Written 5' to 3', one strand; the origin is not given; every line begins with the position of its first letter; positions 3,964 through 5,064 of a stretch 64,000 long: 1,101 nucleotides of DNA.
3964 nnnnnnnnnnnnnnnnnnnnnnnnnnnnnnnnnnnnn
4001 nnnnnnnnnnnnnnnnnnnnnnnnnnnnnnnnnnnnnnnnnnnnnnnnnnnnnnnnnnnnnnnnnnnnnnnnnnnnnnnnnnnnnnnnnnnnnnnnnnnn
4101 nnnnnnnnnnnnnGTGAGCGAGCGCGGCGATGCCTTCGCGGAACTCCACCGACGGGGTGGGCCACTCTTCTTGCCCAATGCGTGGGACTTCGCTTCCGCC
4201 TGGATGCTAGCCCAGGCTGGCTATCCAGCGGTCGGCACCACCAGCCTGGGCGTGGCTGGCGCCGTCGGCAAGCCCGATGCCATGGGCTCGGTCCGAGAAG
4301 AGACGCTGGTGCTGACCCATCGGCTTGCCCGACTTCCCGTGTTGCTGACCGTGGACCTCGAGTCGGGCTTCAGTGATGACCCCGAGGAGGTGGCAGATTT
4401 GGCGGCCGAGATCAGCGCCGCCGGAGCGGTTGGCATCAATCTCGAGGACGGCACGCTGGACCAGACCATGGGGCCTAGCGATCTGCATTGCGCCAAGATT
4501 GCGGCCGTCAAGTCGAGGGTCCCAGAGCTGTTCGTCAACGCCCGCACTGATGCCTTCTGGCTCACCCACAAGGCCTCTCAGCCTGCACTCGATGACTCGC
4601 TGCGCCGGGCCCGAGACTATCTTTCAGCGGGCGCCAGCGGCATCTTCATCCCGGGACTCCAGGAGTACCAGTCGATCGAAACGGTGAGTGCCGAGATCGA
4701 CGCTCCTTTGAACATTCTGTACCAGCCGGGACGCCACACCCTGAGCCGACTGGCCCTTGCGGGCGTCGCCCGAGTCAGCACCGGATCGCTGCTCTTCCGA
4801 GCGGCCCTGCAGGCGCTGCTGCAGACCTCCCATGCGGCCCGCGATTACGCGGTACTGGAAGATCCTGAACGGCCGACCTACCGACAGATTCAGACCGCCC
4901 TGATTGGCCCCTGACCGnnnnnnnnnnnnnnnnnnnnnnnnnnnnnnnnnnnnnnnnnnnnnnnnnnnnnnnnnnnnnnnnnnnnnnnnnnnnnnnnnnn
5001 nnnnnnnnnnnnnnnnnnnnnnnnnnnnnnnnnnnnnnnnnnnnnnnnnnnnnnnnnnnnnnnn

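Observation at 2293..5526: ArsR-headed mini-operon: compact P450, PEP-mutase/isocitrate-lyase-superfamily enzyme and a serine hydrolase, with overlapping junctions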

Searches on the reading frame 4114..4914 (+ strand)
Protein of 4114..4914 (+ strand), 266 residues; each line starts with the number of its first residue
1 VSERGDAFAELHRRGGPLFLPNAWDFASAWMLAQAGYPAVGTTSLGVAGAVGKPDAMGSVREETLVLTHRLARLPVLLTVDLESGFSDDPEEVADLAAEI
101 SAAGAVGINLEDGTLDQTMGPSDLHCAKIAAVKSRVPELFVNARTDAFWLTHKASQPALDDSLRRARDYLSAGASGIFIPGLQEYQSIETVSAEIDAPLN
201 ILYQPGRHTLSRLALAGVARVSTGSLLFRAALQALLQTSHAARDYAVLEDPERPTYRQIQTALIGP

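Call 3: search_protein_families(library=pfam, proteins=[window:4114-4914:+], max_evalue=0.01)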
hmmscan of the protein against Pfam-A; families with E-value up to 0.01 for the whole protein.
window:4114-4914:+ (266 aa): 1 family
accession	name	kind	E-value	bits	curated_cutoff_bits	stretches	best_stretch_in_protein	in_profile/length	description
PF13714.12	PEP_mutase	-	1.2e-69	235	31.5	1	8-240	1-237/240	Phosphoenolpyruvate phosphomutase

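Call 4: search_protein_families(library=ncbifam, proteins=[window:4114-4914:+], max_evalue=0.01)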
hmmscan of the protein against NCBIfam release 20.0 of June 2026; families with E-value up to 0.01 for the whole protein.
window:4114-4914:+ (266 aa): 4 families
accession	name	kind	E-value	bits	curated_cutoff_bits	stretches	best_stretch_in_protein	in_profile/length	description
TIGR02317.1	prpB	equivalog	2.8e-15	56.3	354.4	1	6-199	3-200/285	methylisocitrate lyase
TIGR02319.1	CPEP_Pphonmut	equivalog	3.3e-15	56.1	420.05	1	7-200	7-205/294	carboxyvinyl-carboxyphosphonate phosphorylmutase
NF008455.0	PRK11320.1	equivalog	3.6e-11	42.8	353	1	5-199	8-207/295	methylisocitrate lyase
TIGR02320.1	PEP_mutase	equivalog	3.2e-06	26.4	319.55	1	115-240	126-255/284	phosphoenolpyruvate mutase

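Call 6: search_solved_structures(query=window:4114-4914:+, max_evalue=0.001, show_alignments=3)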
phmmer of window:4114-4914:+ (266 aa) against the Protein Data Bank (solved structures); distinct sequences matched with E-value up to 0.001: 16.
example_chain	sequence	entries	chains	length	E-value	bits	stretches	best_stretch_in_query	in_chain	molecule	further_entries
4mg4_A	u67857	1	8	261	4.1e-37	131.2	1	2-235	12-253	Phosphonomutase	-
2ze3_A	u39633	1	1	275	5.2e-35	124.3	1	6-247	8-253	DFA0005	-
4lsb_A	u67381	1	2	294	2.7e-29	105.6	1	4-241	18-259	lyase/mutase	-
2qiw_A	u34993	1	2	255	7.3e-20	74.7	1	7-227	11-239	PEP phosphonomutase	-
4iqd_A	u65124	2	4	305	2.5e-10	43.5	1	7-199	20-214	Carboxyvinyl-carboxyphosphonate phosphorylmutase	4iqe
1o5q_A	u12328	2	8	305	6.7e-10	42.1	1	5-188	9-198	Probable methylisocitrate lyase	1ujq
1xg3_A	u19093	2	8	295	3.8e-09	39.6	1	5-198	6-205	Probable methylisocitrate lyase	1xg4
1mum_A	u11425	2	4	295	4.3e-09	39.4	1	5-198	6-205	2-methylisocitrate lyase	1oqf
3b8i_A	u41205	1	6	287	6.3e-09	38.9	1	63-237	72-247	PA4872 oxaloacetate decarboxylase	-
1zlp_A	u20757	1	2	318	7e-09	38.8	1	12-195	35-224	petal death protein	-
3eoo_A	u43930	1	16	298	1.2e-06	31.4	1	18-190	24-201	Methylisocitrate lyase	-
6t4v_C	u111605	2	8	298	6e-05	25.9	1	15-231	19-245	2-methylisocitrate lyase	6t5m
9hra_A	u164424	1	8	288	9.4e-05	25.2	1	11-222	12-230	2-methylisocitrate lyase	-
9hgk_A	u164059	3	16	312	0.00012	24.9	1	11-222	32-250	2-methylisocitrate lyase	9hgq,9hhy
9hhs_A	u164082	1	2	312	0.0002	24.1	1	11-222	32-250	2-methylisocitrate lyase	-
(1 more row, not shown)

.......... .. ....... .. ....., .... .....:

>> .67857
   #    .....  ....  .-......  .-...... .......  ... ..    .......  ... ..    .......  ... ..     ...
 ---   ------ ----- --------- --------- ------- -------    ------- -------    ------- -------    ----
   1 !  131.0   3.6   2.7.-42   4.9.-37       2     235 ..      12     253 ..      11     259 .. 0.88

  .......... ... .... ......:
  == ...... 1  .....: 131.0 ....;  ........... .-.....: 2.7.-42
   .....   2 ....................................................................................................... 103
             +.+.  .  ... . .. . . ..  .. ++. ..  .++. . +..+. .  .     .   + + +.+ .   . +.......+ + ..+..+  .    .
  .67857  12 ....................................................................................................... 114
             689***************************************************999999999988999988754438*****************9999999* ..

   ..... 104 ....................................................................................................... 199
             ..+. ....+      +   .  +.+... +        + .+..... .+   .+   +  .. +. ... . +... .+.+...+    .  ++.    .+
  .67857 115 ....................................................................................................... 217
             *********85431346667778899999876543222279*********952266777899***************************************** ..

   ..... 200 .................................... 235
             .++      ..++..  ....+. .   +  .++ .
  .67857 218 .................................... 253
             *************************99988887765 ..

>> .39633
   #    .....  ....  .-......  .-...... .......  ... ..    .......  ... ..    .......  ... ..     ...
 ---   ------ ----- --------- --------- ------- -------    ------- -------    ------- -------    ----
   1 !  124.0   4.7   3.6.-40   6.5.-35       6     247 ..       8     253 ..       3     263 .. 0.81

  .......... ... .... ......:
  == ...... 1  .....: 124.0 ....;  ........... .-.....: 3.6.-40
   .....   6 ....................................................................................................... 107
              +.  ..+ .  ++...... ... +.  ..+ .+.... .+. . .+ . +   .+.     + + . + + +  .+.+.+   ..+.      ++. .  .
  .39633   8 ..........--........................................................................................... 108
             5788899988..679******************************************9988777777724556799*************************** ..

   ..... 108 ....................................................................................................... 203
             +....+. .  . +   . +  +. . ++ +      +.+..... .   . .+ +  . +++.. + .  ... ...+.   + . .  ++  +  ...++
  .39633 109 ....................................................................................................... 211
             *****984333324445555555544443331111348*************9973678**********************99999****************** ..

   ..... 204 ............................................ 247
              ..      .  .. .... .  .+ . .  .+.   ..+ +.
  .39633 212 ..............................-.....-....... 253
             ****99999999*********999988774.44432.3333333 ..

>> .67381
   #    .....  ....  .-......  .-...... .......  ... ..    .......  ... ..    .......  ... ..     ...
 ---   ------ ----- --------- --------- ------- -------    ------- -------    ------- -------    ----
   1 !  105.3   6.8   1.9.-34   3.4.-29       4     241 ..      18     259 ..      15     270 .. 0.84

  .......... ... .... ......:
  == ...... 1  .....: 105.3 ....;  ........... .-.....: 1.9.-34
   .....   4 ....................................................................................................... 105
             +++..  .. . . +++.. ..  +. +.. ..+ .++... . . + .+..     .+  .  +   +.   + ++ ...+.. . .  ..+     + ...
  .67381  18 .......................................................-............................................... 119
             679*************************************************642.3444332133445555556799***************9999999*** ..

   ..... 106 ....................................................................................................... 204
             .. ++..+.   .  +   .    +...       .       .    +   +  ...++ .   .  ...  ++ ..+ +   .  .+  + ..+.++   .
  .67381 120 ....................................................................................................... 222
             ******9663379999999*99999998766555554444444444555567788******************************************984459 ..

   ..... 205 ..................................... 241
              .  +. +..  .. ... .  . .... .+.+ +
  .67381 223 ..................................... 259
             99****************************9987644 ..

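Call 19: find_homologous_proteins(query=window:4114-4914:+, max_evalue=1e-10)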
Query window:4114-4914:+ (266 aa): 3815 proteins with E <= 1e-10 among 8000 candidates; the best 120 are listed.
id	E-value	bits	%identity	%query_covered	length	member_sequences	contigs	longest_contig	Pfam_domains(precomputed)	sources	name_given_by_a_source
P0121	9.9e-166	567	98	100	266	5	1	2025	PF13714.13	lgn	-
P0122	3.0e-122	425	75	100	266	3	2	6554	PF13714.13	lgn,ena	-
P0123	4.7e-122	424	85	89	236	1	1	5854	PF13714.13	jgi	jgi:2-methylisocitrate lyase-like PEP mutase family enzyme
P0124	4.3e-104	365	66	100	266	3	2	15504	PF13714.13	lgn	-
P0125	4.9e-102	359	65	99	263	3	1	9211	PF13714.13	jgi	jgi:2-methylisocitrate lyase-like PEP mutase family enzyme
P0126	9.4e-101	355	62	100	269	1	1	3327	PF13714.13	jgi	jgi:2-methylisocitrate lyase-like PEP mutase family enzyme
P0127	4.2e-95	336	62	99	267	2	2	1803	PF13714.13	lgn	-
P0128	5.2e-95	336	62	98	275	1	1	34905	PF13714.13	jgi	jgi:2-methylisocitrate lyase-like PEP mutase family enzyme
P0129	2.3e-94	334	61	99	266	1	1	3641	PF13714.13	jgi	jgi:2-methylisocitrate lyase-like PEP mutase family enzyme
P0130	4.1e-94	333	60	98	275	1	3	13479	PF13714.13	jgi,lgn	jgi:2-methylisocitrate lyase-like PEP mutase family enzyme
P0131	6.9e-94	332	60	98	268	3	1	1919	PF13714.13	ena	-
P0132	1.3e-93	331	60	98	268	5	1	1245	PF13714.13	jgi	jgi:2-methylisocitrate lyase-like PEP mutase family enzyme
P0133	1.4e-93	331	62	96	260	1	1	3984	PF13714.13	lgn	-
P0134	2.0e-93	331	61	99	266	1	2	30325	PF13714.13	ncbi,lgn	ncbi:MAG: isocitrate lyase/PEP mutase family protein [Acidimicrobiales bacterium]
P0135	2.8e-93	330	59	100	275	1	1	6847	PF13714.13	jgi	jgi:2-methylisocitrate lyase-like PEP mutase family enzyme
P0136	7.9e-93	329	59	100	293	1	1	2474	PF13714.13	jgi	jgi:2-methylisocitrate lyase-like PEP mutase family enzyme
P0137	8.8e-92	325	61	96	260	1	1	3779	PF13714.13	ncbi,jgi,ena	-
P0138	2.1e-91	324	59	99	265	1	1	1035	PF13714.13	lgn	-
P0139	3.6e-91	323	61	96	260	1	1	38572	PF13714.13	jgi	jgi:2-methylisocitrate lyase-like PEP mutase family enzyme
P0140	3.9e-91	323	58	99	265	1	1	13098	PF13714.13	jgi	jgi:2-methylisocitrate lyase-like PEP mutase family enzyme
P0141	2.8e-90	320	57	99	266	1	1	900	PF13714.13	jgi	jgi:2-methylisocitrate lyase-like PEP mutase family enzyme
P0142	3.1e-90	320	60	96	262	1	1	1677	PF13714.13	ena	-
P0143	6.2e-90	319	58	99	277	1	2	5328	PF13714.13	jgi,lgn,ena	-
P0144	1.6e-89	318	57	98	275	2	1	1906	PF13714.13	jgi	-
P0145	4.4e-89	316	60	95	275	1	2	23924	PF13714.13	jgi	jgi:2-methylisocitrate lyase-like PEP mutase family enzyme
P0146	1.2e-88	315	58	97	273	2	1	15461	PF13714.13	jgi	jgi:2-methylisocitrate lyase-like PEP mutase family enzyme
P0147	5.7e-88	313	60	95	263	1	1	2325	PF13714.13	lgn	-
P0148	8.3e-88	312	58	99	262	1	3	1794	PF13714.13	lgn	-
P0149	1.5e-87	311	59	98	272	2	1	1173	PF13714.13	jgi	jgi:2-methylisocitrate lyase-like PEP mutase family enzyme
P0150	3.1e-87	310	58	96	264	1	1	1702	PF13714.13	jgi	jgi:2-methylisocitrate lyase-like PEP mutase family enzyme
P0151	4.6e-86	306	58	97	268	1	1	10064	PF13714.13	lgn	-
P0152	5.5e-86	306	57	100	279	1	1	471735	PF13714.13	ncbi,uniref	ncbi:isocitrate lyase/PEP mutase family protein [Planosporangium sp. 12N6]|uniref:isocitrate lyase/P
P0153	3.5e-85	304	59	97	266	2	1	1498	PF13714.13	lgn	-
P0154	5.1e-85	303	63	86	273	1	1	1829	PF13714.13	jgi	jgi:2-methylisocitrate lyase-like PEP mutase family enzyme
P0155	5.2e-85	303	56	98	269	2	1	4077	PF13714.13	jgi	jgi:2-methylisocitrate lyase-like PEP mutase family enzyme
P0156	6.7e-85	303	62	89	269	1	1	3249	PF13714.13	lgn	-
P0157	1.2e-84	302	56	99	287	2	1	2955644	PF13714.13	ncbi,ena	-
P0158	3.2e-84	300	57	97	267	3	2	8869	PF13714.13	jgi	jgi:2-methylisocitrate lyase-like PEP mutase family enzyme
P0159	1.1e-83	299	55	99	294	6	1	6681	PF13714.13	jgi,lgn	jgi:2-methylisocitrate lyase-like PEP mutase family enzyme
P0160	5.9e-83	296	56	97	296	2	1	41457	PF13714.13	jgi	jgi:2-methylisocitrate lyase-like PEP mutase family enzyme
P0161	7.3e-83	296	56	92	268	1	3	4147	PF13714.13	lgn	-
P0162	9.1e-83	296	58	98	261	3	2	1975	PF13714.13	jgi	jgi:2-methylisocitrate lyase-like PEP mutase family enzyme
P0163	1.3e-82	295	55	98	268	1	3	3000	PF13714.13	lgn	-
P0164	5.6e-82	293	57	99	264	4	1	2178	PF13714.13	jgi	jgi:2-methylisocitrate lyase-like PEP mutase family enzyme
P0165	8.4e-82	292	57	97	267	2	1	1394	PF13714.13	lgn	-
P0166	2.8e-81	291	57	97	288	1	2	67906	PF13714.13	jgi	jgi:2-methylisocitrate lyase-like PEP mutase family enzyme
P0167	5.0e-81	290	60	84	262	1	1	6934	PF13714.13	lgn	-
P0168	1.2e-80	289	62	84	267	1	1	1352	PF13714.13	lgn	-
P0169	1.3e-80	289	55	97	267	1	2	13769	PF13714.13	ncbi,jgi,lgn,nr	ncbi:MAG TPA: isocitrate lyase/phosphoenolpyruvate mutase family protein [Planosporangium sp.]|jgi:2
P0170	1.5e-80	288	58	95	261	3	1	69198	PF13714.13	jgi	jgi:2-methylisocitrate lyase-like PEP mutase family enzyme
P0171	6.0e-80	286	62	86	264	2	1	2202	PF13714.13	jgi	jgi:2-methylisocitrate lyase-like PEP mutase family enzyme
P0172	6.5e-80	286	56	99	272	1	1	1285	PF13714.13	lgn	-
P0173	6.7e-80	286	56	97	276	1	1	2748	PF13714.13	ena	-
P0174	1.4e-79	285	59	91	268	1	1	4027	PF13714.13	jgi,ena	-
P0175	1.4e-79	285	56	95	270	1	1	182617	PF13714.13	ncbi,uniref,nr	ncbi:isocitrate lyase/phosphoenolpyruvate mutase family protein [Solihabitans fulvus]|uniref:Isocitr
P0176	1.6e-79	285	56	95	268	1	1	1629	PF13714.13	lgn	-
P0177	2.4e-79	284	54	100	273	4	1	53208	PF13714.13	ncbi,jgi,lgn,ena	-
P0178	2.8e-79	284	57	87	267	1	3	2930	PF13714.13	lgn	-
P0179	2.0e-78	281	55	97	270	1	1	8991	PF13714.13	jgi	jgi:2-methylisocitrate lyase-like PEP mutase family enzyme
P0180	3.2e-78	281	56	97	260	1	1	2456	PF13714.13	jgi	jgi:2-methylisocitrate lyase-like PEP mutase family enzyme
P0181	4.9e-78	280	61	79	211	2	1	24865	PF13714.13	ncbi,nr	ncbi:MAG TPA: isocitrate lyase/phosphoenolpyruvate mutase family protein, partial [Candidatus Dormib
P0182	9.7e-78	279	55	97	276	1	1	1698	PF13714.13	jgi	jgi:2-methylisocitrate lyase-like PEP mutase family enzyme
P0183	1.2e-77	279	59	88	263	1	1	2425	PF13714.13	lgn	-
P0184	1.8e-77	278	55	97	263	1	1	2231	PF13714.13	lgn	-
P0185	2.3e-77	278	57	90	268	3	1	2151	PF13714.13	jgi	jgi:2-methylisocitrate lyase-like PEP mutase family enzyme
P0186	2.4e-77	278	57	98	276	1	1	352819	PF13714.13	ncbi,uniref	ncbi:isocitrate lyase/PEP mutase family protein [Micromonospora sp. DT47]|uniref:isocitrate lyase/PE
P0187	2.5e-77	278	54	97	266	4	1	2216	PF13714.13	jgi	jgi:2-methylisocitrate lyase-like PEP mutase family enzyme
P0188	3.7e-77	277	56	95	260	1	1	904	PF13714.13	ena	-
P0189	4.9e-77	277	53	95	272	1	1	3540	PF13714.13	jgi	-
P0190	4.9e-77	277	57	95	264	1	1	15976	PF13714.13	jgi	jgi:2-methylisocitrate lyase-like PEP mutase family enzyme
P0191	5.1e-77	277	58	84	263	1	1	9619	PF13714.13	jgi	jgi:2-methylisocitrate lyase-like PEP mutase family enzyme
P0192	5.3e-77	277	56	94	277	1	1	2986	PF13714.13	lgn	-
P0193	5.5e-77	277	59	89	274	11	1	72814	PF13714.13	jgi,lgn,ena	-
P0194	5.6e-77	277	61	85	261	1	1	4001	PF13714.13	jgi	jgi:2-methylisocitrate lyase-like PEP mutase family enzyme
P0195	8.1e-77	276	55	97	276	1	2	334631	PF13714.13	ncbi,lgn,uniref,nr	ncbi:2-Methylisocitrate lyase, PEP mutase family [Streptoalloteichus tenebrarius]|uniref:2-Methyliso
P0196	8.2e-77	276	62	85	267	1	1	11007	PF13714.13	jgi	jgi:2-methylisocitrate lyase-like PEP mutase family enzyme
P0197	1.1e-76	276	55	98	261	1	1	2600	PF13714.13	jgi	jgi:2-methylisocitrate lyase-like PEP mutase family enzyme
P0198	1.3e-76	275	56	96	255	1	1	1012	PF13714.13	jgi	jgi:2-methylisocitrate lyase-like PEP mutase family enzyme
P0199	1.4e-76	275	56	97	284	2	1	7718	PF13714.13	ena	-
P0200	1.8e-76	275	55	99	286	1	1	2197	PF13714.13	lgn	-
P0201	2.6e-76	274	59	89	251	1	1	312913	PF13714.13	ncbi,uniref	ncbi:isocitrate lyase/PEP mutase family protein [Allokutzneria oryzae]|uniref:Isocitrate lyase/phosp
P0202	3.1e-76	274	54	95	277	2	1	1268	PF13714.13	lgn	-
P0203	3.2e-76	274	57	86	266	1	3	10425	PF13714.13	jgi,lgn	jgi:2-methylisocitrate lyase-like PEP mutase family enzyme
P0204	3.2e-76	274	60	85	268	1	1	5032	PF13714.13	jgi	jgi:2-methylisocitrate lyase-like PEP mutase family enzyme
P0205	3.4e-76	274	53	97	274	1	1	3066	PF13714.13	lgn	-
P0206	5.3e-76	273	55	97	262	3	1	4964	PF13714.13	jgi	jgi:2-methylisocitrate lyase-like PEP mutase family enzyme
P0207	6.8e-76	273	56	98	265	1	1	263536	PF13714.13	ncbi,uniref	ncbi:isocitrate lyase/phosphoenolpyruvate mutase family protein [Micromonospora sp. GCM10011542]|uni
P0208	7.0e-76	273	54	94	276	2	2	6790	PF13714.13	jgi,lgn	jgi:2-methylisocitrate lyase-like PEP mutase family enzyme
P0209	7.1e-76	273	57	98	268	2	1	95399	PF13714.13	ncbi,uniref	ncbi:isocitrate lyase/PEP mutase family protein [Micromonospora psammae]|uniref:isocitrate lyase/PEP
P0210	9.9e-76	273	56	97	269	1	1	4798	PF13714.13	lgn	-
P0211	1.3e-75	272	53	91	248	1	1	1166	PF13714.13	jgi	jgi:2-methylisocitrate lyase-like PEP mutase family enzyme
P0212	1.5e-75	272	55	97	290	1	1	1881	PF13714.13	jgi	jgi:2-methylisocitrate lyase-like PEP mutase family enzyme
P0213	2.3e-75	271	59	91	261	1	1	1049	PF13714.13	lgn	-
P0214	2.3e-75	271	61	85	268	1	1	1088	PF13714.13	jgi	-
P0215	3.5e-75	271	54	98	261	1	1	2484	PF13714.13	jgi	-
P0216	4.3e-75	270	59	87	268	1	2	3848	PF13714.13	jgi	jgi:2-methylisocitrate lyase-like PEP mutase family enzyme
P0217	4.6e-75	270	57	98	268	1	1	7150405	PF13714.13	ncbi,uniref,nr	ncbi:2-Methylisocitrate lyase, PEP mutase family [Micromonospora rhizosphaerae]|uniref:2-Methylisoci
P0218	4.8e-75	270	54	98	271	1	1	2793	PF13714.13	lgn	-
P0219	5.2e-75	270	60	85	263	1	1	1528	PF13714.13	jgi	jgi:2-methylisocitrate lyase-like PEP mutase family enzyme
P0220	6.4e-75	270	57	95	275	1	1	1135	PF13714.13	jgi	jgi:2-methylisocitrate lyase-like PEP mutase family enzyme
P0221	6.7e-75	270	57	92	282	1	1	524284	PF13714.13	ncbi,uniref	ncbi:isocitrate lyase/phosphoenolpyruvate mutase family protein [Streptomyces sp. NPDC048436]|uniref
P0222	7.8e-75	270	57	86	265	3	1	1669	PF13714.13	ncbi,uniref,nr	ncbi:isocitrate lyase/phosphoenolpyruvate mutase family protein [Micromonospora acroterricola]|unire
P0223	9.0e-75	269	54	97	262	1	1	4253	PF13714.13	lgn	-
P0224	9.1e-75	269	52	98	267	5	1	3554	PF13714.13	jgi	jgi:2-methylisocitrate lyase-like PEP mutase family enzyme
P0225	1.2e-74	269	58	95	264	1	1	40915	PF13714.13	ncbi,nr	ncbi:MAG: isocitrate lyase/phosphoenolpyruvate mutase family protein [Streptosporangiales bacterium]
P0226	1.2e-74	269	58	86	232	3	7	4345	PF13714.13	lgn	-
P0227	1.3e-74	269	51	98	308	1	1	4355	PF13714.13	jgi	jgi:2-methylisocitrate lyase-like PEP mutase family enzyme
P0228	1.4e-74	269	57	98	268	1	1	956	PF13714.13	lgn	-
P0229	1.5e-74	269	59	79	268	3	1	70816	PF13714.13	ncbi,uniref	ncbi:isocitrate lyase/phosphoenolpyruvate mutase family protein [Micromonospora sp. CPCC 205539]|uni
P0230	1.5e-74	269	59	86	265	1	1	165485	PF13714.13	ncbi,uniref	ncbi:isocitrate lyase/phosphoenolpyruvate mutase family protein [Micromonospora sp. NPDC049301]|unir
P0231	1.7e-74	269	58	85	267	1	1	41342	PF13714.13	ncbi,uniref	ncbi:isocitrate lyase/phosphoenolpyruvate mutase family protein [Micromonospora sp. CPCC 205711]|uni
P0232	2.0e-74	268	56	84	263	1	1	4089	PF13714.13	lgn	-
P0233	2.0e-74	268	53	95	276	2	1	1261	PF13714.13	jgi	jgi:2-methylisocitrate lyase-like PEP mutase family enzyme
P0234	2.2e-74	268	61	86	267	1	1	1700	PF13714.13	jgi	jgi:2-methylisocitrate lyase-like PEP mutase family enzyme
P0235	2.2e-74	268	53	96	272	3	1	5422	PF13714.13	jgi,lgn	-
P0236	2.3e-74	268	54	98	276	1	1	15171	PF13714.13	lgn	-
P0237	2.4e-74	268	54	97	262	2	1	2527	PF13714.13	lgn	-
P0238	2.7e-74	268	58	89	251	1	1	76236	PF13714.13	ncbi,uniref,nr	ncbi:isocitrate lyase/phosphoenolpyruvate mutase family protein [Allokutzneria sp. NRRL B-24872]|uni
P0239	3.4e-74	268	57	86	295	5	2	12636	PF13714.13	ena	-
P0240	3.7e-74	267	53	95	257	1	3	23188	PF13714.13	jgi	jgi:2-methylisocitrate lyase-like PEP mutase family enzyme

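Call 21: find_encoding_contigs(protein=P0221, flank=6000, max_places=2)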
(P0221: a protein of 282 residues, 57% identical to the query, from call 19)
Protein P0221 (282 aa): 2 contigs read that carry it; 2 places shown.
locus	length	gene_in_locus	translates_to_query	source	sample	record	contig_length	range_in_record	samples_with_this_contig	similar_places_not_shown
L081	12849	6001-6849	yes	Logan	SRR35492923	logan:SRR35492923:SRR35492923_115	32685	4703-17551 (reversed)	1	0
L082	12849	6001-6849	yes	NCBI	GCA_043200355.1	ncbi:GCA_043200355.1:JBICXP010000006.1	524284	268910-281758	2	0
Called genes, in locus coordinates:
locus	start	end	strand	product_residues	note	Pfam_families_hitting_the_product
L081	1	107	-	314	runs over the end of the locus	PF00892:EamA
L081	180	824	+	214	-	PF00440:TetR_N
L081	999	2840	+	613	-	PF13522:GATase_6, PF13537:GATase_7, PF00733:Asn_synthase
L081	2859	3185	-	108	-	PF21983:NikA-like (weak)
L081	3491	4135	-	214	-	PF03781:FGE-sulfatase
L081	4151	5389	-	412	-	PF04542:Sigma70_r2, PF08281:Sigma70_r4_2, PF20239:DUF6596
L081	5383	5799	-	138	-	PF03795:YCII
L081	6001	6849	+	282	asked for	PF13714:PEP_mutase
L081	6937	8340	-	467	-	PF00890:FAD_binding_2 (weak), PF01134:GIDA (faint), PF01494:FAD_binding_3 (faint), PF07992:Pyr_redox_2, PF12831:FAD_oxidored, PF13738:Pyr_redox_3, PF00070:Pyr_redox, PF02852:Pyr_redox_dim, +3 more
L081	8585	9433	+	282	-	PF04672:Methyltransf_19, PF08242:Methyltransf_12 (weak)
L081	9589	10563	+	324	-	PF02668:TauD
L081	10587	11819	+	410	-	PF06441:EHN, PF00561:Abhydrolase_1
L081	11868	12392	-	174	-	PF13302:Acetyltransf_3, PF00583:Acetyltransf_1 (weak)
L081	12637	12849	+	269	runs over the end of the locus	PF13622:4HBT_3, PF20789:4HBT_3C, PF02551:Acyl_CoA_thio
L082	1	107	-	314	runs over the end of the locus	PF00892:EamA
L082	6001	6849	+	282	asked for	PF13714:PEP_mutase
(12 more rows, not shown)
